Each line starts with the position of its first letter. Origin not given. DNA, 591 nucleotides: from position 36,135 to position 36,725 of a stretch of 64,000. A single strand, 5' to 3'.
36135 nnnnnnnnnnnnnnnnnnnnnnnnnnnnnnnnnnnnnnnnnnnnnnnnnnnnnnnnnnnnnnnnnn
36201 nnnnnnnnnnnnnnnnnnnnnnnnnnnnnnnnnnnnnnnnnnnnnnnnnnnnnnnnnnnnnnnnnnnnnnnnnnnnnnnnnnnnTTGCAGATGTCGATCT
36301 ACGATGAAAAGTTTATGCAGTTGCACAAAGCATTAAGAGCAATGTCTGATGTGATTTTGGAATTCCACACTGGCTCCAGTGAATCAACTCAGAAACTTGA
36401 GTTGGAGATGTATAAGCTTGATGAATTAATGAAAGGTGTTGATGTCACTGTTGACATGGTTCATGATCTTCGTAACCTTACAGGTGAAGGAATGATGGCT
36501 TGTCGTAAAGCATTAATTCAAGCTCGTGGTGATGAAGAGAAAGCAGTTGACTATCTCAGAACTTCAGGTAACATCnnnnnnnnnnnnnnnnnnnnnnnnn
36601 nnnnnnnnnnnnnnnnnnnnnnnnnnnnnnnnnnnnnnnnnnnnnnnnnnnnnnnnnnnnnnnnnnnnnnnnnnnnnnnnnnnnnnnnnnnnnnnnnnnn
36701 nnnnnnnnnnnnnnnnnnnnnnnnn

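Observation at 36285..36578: Small early protein carrying an EF-Ts N-terminal signature (possible EF-Tu binder)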

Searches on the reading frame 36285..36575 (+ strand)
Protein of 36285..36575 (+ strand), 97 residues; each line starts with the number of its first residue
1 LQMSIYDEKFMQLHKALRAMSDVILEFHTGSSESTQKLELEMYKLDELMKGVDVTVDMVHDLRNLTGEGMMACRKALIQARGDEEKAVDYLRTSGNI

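Call 3: search_protein_families(library=pfam, proteins=[window:36285-36575:+], max_evalue=10)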
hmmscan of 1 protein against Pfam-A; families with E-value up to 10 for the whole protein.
window:36285-36575:+ (97 aa): 4 families
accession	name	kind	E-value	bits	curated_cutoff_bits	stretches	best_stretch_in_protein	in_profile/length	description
PF00627.37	UBA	-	0.00039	20.6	22.4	1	72-91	18-37/37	UBA/TS-N domain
PF25025.1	EF-Ts_N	-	0.0015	18.9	33.2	1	58-92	16-51/60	Elongation factor Ts, mitochondrial, N-terminal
PF20663.3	COG4_N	-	0.11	12.9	27.3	1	24-93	21-87/107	Conserved oligomeric Golgi complex subunit 4, N-terminal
PF08990.16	Docking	-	0.12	12.6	20.9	1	83-94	2-13/29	Erythronolide synthase docking domain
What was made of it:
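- On Elongation factor Ts (tsf; NCBIfam TIGR00116, Pfam PF00889 EF_TS core): There is no PF00889 hit (call 3).
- On UBA/TS-N domain (Pfam PF00627) and EF-Ts_N (PF25025): PF25025 scores 18.9 against 33.2 (call 3).
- Checked: Pfam UBA/TS-N (E 3.9e-4, 20.6 vs 22.4 bits) and EF-Ts_N (E 1.5e-3, 18.9 vs 33.2 bits) both fall below their gathering scores (call 3).
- The Pfam matches are below their gathering scores (call 3).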

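Call 4: search_protein_families(library=phrogs, proteins=[window:36285-36575:+], max_evalue=1)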
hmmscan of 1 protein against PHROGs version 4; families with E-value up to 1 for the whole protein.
window:36285-36575:+ (97 aa): 5 families
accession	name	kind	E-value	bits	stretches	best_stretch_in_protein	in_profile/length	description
phrog_35727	-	unknown function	0.012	16.3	1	14-94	56-134/162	-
phrog_9405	-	unknown function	0.045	15.4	1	60-88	9-37/90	-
phrog_17667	-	unknown function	0.052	14.5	1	43-63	19-38/56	-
phrog_16443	-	unknown function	0.063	14.6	1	40-93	22-73/100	-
phrog_13115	-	unknown function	0.081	14.1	1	20-52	1-33/77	-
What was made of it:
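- On Known anti-phage-defence or anti-defence protein families: The best PHROGs E-value is 0.012, to a family of unknown function (call 4).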

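Call 5: search_protein_families(library=ncbifam, proteins=[window:36285-36575:+], max_evalue=10)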
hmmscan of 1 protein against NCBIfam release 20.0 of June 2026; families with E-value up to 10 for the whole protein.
window:36285-36575:+ (97 aa): 2 families
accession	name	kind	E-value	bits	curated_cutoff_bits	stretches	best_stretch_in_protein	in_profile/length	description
TIGR00116.1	tsf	equivalog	1.5e-10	40.8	104.05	1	54-96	4-46/293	translation elongation factor Ts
NF002224.0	PRK01119.1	equivalog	0.053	13.5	169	1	31-84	8-61/110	putative heavy metal-binding protein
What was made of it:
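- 36444..36575 (+): TS-N (EF-Ts N-terminal, UBA-like) three-helix domain, residues 52-95. Helices at 54-64, 68-77 and 82-91. TIGR00116 E 1.5e-10 (call 5).
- On Elongation factor Ts (tsf; NCBIfam TIGR00116, Pfam PF00889 EF_TS core): TIGR00116 matches only positions 4-46 of 293, at 40.8 bits against a cutoff of 104.05 (call 5).
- Checked: NCBIfam TIGR00116 (tsf) gives E 1.5e-10, covering model positions 4-46 of 293 only, at 40.8 bits against a cutoff of 104 (call 5).
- The window protein has none of the core, with no PF00889 hit and the TIGR00116 match limited to positions 4-46 (calls 3, 5).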

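Call 6: search_solved_structures(query=window:36285-36575:+, max_evalue=10, show_alignments=3)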
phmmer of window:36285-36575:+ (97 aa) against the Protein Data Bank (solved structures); distinct sequences matched with E-value up to 10: 6.
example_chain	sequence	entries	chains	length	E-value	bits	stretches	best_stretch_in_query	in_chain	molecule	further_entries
1efu_B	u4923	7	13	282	4.4e-07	33.3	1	53-96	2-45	ELONGATION FACTOR TS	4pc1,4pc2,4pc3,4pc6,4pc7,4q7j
3mmp_A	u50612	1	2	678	1.2e-06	31.9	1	53-96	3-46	Elongation factor Tu 2, Elongation factor Ts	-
4r71_A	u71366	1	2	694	1.2e-06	31.9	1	53-96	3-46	Elongation factor Ts, Elongation factor Tu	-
3agp_A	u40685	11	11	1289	2.7e-06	30.8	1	53-96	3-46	Elongation factor Ts, Elongation factor Tu, LINKER, Q beta replicase | Elongation factor Ts, Elongation factor Tu 1, LINKER, Q beta replicase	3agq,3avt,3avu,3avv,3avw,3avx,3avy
7vmx_A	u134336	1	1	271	2.1e-05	27.9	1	58-95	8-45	Elongation factor Ts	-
1aip_C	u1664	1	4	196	0.001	22.5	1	56-95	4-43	ELONGATION FACTOR TS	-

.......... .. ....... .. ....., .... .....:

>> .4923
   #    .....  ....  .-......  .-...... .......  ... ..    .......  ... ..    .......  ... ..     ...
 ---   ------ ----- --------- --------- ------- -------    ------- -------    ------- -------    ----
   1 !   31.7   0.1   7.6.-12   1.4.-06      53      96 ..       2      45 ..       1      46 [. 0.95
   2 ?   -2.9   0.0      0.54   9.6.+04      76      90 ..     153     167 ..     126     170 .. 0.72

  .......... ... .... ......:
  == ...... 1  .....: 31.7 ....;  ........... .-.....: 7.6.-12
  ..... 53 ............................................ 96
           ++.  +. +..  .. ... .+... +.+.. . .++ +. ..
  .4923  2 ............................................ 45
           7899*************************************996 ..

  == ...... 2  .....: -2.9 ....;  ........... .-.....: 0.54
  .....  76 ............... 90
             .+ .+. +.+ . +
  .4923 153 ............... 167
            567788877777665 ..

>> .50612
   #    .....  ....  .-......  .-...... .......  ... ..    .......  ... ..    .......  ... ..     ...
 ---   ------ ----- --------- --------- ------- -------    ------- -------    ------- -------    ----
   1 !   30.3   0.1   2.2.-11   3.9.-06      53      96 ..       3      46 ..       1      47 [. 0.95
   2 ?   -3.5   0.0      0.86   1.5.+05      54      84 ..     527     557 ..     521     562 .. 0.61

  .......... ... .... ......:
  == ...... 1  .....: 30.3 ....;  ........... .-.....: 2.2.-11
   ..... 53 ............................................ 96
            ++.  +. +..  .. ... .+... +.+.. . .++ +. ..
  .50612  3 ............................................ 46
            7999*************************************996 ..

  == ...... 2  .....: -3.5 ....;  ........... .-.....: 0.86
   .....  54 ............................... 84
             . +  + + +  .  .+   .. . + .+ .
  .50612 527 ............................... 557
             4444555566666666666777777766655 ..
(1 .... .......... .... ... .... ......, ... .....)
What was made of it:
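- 36444..36575 (+): phmmer against PDB E 4.4e-7 to EF-Ts residues 2-45 (call 6).
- On Elongation factor Ts (tsf; NCBIfam TIGR00116, Pfam PF00889 EF_TS core): Residues 53-96 align to EF-Ts residues 2-45 (calls 5, 6).
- Checked: All six PDB hits are EF-Ts chains (call 6).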

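Call 8: search_dna_similar(query=window:36285-36575:+, collection=phages, mode=protein, max_rows=40, max_evalue=0.01)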
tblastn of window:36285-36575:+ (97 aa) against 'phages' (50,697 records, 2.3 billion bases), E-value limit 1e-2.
Records with a match: 9; places in all: 9; records where one place covers at least 80% of the query: 0.
Best place of each record, by identity: <60% 9.
By first word of the organism name: Acinetobacter 2; Bacteriophage 2; Pseudomonas 1; Enterococcus 1; Listeria 1; Salmonella 1; Staphylococcus 1.
By host as written in the record: - 4; Pseudomonas aeruginosa 1; Enterococcus faecalis 1; Listeria monocytogenes 1; Homo sapiens 1; Staphylococcus aureus 1.
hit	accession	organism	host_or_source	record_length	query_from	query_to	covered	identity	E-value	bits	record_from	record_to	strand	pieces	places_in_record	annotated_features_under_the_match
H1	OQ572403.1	Pseudomonas phage Y1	Pseudomonas aeruginosa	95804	28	92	67%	41.5%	3e-5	46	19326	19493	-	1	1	record has no annotation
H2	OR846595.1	Enterococcus phage Efs 1-1-1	Enterococcus faecalis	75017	53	95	44%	58.1%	1e-8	56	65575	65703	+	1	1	record has no annotation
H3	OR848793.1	Listeria phage LM 4-14-1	Listeria monocytogenes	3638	53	95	44%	58.1%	1e-7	53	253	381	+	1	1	record has no annotation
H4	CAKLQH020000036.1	Acinetobacter phage MD-2021a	not known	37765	54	95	43%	54.8%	4e-6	49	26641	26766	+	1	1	tsf: elongation factor Ts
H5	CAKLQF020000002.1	Acinetobacter phage MD-2021a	not known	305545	54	95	43%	54.8%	4e-6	49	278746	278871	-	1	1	tsf: elongation factor Ts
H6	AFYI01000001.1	Salmonella enterica subsp. enterica serovar Infantis str. ...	Homo sapiens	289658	53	97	46%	48.9%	3e-6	49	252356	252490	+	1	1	translation elongation factor Ts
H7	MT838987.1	Bacteriophage sp.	human fecal samples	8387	55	95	42%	51.2%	3e-5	46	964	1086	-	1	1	record has no annotation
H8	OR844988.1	Staphylococcus phage SA 1306 Kay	Staphylococcus aureus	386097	54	92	40%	51.3%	2e-5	47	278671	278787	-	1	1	record has no annotation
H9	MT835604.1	Bacteriophage sp.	human fecal samples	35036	59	95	38%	48.6%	4e-3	40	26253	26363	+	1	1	record has no annotation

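Call 9: find_homologous_proteins(query=window:36291-36575:+, max_evalue=0.001)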
Query window:36291-36575:+ (95 aa): 4 proteins with E <= 0.001 among 4 candidates.
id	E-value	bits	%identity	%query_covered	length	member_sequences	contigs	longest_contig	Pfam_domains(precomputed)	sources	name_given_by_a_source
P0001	2.9e-53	195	99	100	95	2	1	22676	-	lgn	-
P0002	3.3e-32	128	68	100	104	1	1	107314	-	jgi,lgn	jgi:hypothetical protein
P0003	5.7e-31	124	69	100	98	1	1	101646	-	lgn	-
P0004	7.7e-26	107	62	96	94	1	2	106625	-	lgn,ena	-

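Call 12: find_encoding_contigs(protein=P0002, flank=10000, max_places=3)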
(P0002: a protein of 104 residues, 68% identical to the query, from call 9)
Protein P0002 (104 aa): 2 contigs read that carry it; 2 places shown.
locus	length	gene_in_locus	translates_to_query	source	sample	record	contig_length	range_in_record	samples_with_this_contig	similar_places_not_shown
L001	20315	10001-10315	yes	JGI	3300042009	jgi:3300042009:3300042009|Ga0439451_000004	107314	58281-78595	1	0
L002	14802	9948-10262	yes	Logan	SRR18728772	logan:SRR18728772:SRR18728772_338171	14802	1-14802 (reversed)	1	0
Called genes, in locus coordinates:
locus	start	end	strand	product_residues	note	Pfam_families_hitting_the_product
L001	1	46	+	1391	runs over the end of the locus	-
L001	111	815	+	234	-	-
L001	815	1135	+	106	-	-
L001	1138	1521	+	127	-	PF14301:DUF4376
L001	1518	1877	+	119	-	PF07087:DUF1353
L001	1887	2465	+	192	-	PF00959:Phage_lysozyme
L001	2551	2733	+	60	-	-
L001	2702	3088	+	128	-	-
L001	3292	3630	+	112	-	-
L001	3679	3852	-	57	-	PF26894:Phage_T4_Y07C (weak)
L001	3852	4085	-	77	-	-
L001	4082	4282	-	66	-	-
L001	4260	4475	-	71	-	-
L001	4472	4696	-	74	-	-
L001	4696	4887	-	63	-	-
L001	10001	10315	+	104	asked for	-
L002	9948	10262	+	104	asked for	-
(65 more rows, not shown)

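Call 19: get_annotated_region(hit=H1, flank=4000)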
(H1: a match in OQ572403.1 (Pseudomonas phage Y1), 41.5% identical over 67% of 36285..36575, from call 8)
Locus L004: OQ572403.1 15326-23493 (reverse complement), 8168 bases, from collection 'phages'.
description: UNVERIFIED: Pseudomonas phage Y1, complete genome.
organism: Pseudomonas phage Y1 (NCBI taxid 3038346)
taxonomy: Viruses
host: Pseudomonas aeruginosa; source: -; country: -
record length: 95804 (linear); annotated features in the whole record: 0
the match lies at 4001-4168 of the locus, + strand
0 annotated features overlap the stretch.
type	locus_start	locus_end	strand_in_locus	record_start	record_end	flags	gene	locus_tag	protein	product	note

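Call 27: search_protein_representatives(alignment_id=A1)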
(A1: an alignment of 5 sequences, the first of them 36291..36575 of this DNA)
Query: 5 sequences, 95 profile positions. Proteins with E-value up to 0.001 (for the whole library): 8342; up to 1e-10: 81; up to 1e-30: 1. The best 150 are listed.
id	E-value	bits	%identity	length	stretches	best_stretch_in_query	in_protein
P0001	9.7e-53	192.2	-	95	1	1-95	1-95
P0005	4.5e-30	119.6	-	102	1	5-95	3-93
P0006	2.6e-25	104.3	-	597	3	52-93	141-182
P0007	2.5e-24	101.2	-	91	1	1-91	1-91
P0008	1.8e-22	95.2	-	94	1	5-91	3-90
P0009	2.6e-22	94.7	-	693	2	43-93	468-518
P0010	1.6e-20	89.0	-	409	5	51-92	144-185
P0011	3.1e-20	88.0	-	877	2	45-93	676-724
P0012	1.8e-19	85.6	-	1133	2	43-93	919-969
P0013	2.1e-19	85.4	-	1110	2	45-93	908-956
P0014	3.3e-19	84.8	-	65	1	40-95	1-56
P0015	5.4e-19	84.1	-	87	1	4-90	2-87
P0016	6.1e-19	83.9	-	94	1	5-95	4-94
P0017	1.6e-18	82.6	-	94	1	1-90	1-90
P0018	3.1e-18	81.6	-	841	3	50-93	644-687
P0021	2.2e-17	78.9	-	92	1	9-95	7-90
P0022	1.9e-16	75.9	-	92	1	9-91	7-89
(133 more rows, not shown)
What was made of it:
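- Checked: Beyond the family members, the listed hits are mainly short proteins matching from their first residues and long multi-repeat proteins, which I read as EF-Ts N-termini and plant/algal S1-EF-Ts polyproteins (call 27).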

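Call 31: find_homologous_proteins(query=A2, max_evalue=1e-11)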
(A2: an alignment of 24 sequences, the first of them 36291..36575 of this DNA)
Query A2 (24 sequences) (95 aa, profile of the alignment): 621 proteins with E <= 1e-11 among 4730 candidates; the best 120 are listed.
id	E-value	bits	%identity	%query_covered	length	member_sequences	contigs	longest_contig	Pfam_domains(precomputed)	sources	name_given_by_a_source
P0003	6.4e-33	131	69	100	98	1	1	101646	-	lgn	-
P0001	3.8e-31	125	99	100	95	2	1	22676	-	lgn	-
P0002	6.0e-31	124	68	100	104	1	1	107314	-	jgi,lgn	jgi:hypothetical protein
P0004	4.5e-30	121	62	96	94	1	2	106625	-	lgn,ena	-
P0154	1.2e-29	120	53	91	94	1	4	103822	-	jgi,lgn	jgi:hypothetical protein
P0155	1.9e-29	119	53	100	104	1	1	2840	PF25025.1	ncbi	ncbi:Elongation factor Ts [compost metagenome]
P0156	2.7e-27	113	45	96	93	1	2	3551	-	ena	-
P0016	2.4e-26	109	45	95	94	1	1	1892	-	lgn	-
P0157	1.1e-25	107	49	91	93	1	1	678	-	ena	-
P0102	4.5e-25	105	55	42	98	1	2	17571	-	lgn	-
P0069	5.3e-25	105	44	47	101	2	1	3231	PF25025.1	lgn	-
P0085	7.0e-25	105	30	91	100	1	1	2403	-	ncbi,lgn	ncbi:Elongation factor Ts [compost metagenome]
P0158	7.9e-25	105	56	95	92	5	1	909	-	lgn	-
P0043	1.7e-24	104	34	91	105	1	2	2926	-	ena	-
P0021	4.1e-24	102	43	91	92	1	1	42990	-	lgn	-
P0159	8.1e-24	101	35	91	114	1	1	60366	-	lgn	-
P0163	8.4e-23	98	38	91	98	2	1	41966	-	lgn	-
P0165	1.7e-22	97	37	95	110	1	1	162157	-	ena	-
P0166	3.3e-22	96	56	47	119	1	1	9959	PF25025.1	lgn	-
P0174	9.7e-19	85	61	43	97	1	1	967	PF25025.1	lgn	-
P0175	7.0e-18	82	34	84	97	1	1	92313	PF25025.1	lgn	-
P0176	7.2e-18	82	35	87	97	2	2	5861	PF25025.1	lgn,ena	-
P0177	3.6e-15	74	56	43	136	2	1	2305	PF25025.1,PF00889.26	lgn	-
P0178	1.1e-14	72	58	45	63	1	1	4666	PF25025.1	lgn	-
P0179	1.5e-14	72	51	45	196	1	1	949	PF25025.1,PF00889.26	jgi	-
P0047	2.3e-14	71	53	47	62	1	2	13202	PF25025.1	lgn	-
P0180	3.1e-14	71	51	43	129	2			PF25025.1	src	-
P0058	3.4e-14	71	60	44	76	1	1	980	PF25025.1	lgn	-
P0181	3.5e-14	70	55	46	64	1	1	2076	PF25025.1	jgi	-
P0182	3.9e-14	70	56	45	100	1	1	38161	PF25025.1,PF00889.26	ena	-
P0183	3.9e-14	70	59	43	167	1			PF25025.1,PF00889.26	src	-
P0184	4.3e-14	70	52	46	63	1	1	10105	PF25025.1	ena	-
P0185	4.4e-14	70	57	44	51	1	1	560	PF25025.1,PF08938.17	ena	-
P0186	5.0e-14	70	51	45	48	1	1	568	PF25025.1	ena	-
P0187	6.0e-14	70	52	46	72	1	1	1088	PF25025.1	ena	-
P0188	6.1e-14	70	56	45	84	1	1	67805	PF25025.1,PF00627.38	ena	-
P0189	6.5e-14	70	60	44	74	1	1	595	PF25025.1,PF22566.3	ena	-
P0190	6.7e-14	70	54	43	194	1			PF25025.1,PF00889.26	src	-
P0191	6.9e-14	70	57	46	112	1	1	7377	PF25025.1,PF00889.26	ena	-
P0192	7.0e-14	70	50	40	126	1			PF25025.1,PF00889.26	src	-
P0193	7.1e-14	70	48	44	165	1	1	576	PF25025.1,PF00889.26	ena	-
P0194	8.1e-14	69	54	43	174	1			PF00889.26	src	-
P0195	8.2e-14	69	53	45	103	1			PF25025.1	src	-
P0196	1.0e-13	69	52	44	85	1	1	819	PF25025.1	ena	-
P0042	1.1e-13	69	55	46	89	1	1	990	PF25025.1,PF22566.3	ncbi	-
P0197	1.1e-13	69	55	46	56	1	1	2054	PF25025.1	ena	-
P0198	1.1e-13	69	57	49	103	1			PF25025.1,PF00889.26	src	-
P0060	1.4e-13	69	58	45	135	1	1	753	PF25025.1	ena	-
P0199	1.4e-13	69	53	45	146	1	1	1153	PF25025.1,PF00889.26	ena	-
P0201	1.4e-13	69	55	44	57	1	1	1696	PF25025.1,PF22566.3,PF00627.38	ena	-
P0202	1.5e-13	68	60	44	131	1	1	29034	PF25025.1,PF00889.26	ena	-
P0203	1.6e-13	68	52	57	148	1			PF25025.1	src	-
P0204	1.6e-13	68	55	46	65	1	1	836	PF25025.1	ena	-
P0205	1.7e-13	68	58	42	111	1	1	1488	PF25025.1,PF00889.26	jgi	-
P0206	1.9e-13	68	59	41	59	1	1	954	PF25025.1,PF28540.1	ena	-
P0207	1.9e-13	68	52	44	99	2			PF25025.1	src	-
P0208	1.9e-13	68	56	45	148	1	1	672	PF25025.1,PF00889.26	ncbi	-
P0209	1.9e-13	68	52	44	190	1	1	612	PF25025.1,PF00627.38,PF00889.26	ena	-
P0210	1.9e-13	68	52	44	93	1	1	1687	PF25025.1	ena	-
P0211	1.9e-13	68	52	44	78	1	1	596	PF25025.1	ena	-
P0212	2.0e-13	68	55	49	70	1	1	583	PF25025.1,PF22566.3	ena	-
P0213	2.0e-13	68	55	44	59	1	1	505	PF25025.1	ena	-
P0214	2.1e-13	68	50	44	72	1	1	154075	PF25025.1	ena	-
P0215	2.2e-13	68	55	44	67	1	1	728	PF25025.1,PF22566.3,PF00627.38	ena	-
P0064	2.2e-13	68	56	45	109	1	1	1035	PF25025.1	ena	-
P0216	2.2e-13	68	53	45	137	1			PF25025.1,PF00889.26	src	-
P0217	2.3e-13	68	53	45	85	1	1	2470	PF25025.1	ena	-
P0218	2.3e-13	68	53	45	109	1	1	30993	PF25025.1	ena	-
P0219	2.3e-13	68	60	44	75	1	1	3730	PF25025.1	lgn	-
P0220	2.3e-13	68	47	45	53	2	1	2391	PF25025.1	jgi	-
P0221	2.5e-13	68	51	45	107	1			PF25025.1,PF00889.26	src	-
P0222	2.7e-13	68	56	45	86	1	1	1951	PF25025.1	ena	-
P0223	2.7e-13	68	51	45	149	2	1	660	PF25025.1,PF00889.26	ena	-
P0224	2.8e-13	68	56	45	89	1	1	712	PF25025.1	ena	-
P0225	2.9e-13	68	52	44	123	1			PF25025.1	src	-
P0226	2.9e-13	68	59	41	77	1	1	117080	PF25025.1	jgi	-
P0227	2.9e-13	68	56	45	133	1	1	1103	PF25025.1,PF00889.26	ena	-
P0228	3.0e-13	68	51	43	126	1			PF25025.1,PF00889.26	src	-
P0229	3.0e-13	67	51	45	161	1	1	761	PF25025.1,PF00889.26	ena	-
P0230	3.2e-13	67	62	41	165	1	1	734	PF25025.1,PF00889.26,PF02769.28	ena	-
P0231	3.2e-13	67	56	45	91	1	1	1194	PF25025.1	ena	-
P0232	3.2e-13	67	56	45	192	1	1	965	PF00889.26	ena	-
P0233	3.3e-13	67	56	45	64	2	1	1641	PF25025.1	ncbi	ncbi:MAG: translation elongation factor Ts, partial [Woeseiaceae bacterium]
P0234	3.3e-13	67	58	42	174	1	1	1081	PF25025.1,PF00889.26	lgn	-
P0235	3.4e-13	67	54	41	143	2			PF25025.1,PF00889.26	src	-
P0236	3.4e-13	67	52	44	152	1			PF25025.1,PF00889.26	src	-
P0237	3.5e-13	67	57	44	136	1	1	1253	PF25025.1,PF00889.26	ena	-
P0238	3.5e-13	67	52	44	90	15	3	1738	PF25025.1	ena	-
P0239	3.5e-13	67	55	40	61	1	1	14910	PF25025.1,PF22566.3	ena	-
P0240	3.7e-13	67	57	44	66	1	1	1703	PF25025.1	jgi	-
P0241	3.8e-13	67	54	41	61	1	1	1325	PF25025.1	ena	-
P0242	3.8e-13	67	50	46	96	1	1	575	PF25025.1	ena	-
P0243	3.9e-13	67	57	44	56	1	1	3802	PF25025.1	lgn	-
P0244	4.0e-13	67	57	44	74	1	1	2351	PF25025.1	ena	-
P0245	4.1e-13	67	53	45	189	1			PF25025.1,PF00889.26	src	-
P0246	4.2e-13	67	50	46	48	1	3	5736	PF25025.1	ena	-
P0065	4.3e-13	67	59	46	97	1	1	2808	PF25025.1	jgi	-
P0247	4.4e-13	67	49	45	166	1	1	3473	PF25025.1,PF00889.26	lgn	-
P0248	4.4e-13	67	52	46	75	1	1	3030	PF25025.1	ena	-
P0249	4.5e-13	67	52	44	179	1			PF25025.1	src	-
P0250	4.6e-13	67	48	46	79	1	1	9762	PF25025.1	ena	-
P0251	4.7e-13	67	50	46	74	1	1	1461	PF25025.1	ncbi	-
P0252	4.8e-13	67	51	45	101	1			PF00627.38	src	-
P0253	4.8e-13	67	51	43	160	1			PF25025.1,PF00889.26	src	-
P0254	4.9e-13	67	52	44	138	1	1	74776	PF25025.1,PF00889.26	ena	-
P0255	5.1e-13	67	56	45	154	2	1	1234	PF25025.1,PF00889.26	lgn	-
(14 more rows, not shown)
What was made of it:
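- On UBA/TS-N domain (Pfam PF00627) and EF-Ts_N (PF25025): Some family members do carry a precomputed PF25025 hit (call 31).
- About 35 clusters at 90% identity, scoring 131-82 bits, then a gap down to EF-Ts fragments at 74 bits or less (call 31).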

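Call 32: find_encoding_contigs(protein=P0165, flank=6000, max_places=1)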
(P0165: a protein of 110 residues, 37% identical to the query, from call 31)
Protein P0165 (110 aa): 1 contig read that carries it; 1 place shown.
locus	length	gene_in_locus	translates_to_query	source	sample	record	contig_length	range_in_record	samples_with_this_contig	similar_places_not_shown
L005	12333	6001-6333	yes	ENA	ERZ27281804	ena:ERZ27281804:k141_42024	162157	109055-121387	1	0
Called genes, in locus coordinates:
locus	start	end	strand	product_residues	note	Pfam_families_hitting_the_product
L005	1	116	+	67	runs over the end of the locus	-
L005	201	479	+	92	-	-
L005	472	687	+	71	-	-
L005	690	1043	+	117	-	-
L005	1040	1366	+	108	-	-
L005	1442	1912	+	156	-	-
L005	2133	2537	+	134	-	-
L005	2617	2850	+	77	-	-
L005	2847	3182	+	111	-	-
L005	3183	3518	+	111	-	PF04448:DUF551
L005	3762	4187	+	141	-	-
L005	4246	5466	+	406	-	PF01139:RtcB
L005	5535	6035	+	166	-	-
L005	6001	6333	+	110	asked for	-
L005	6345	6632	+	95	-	-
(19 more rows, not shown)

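Call 33: find_encoding_contigs(protein=P0175, flank=6000, max_places=1)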
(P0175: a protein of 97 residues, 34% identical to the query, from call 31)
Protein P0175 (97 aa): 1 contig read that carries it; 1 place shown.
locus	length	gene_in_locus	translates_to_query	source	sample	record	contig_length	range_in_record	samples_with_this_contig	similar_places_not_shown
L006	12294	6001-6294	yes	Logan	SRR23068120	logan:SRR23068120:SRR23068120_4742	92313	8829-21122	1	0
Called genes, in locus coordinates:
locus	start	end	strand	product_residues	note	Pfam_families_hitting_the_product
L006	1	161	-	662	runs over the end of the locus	-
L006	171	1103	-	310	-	-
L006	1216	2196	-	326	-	-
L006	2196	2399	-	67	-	PF24875:DUF7736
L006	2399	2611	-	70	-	-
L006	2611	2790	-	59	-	-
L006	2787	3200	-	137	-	-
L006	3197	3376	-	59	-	-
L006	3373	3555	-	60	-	-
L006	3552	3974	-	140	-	-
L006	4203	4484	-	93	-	PF26207:Phage_phiTE_015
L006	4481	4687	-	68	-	-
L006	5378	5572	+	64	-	-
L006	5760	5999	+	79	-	-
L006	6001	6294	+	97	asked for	PF25025:EF-Ts_N (weak)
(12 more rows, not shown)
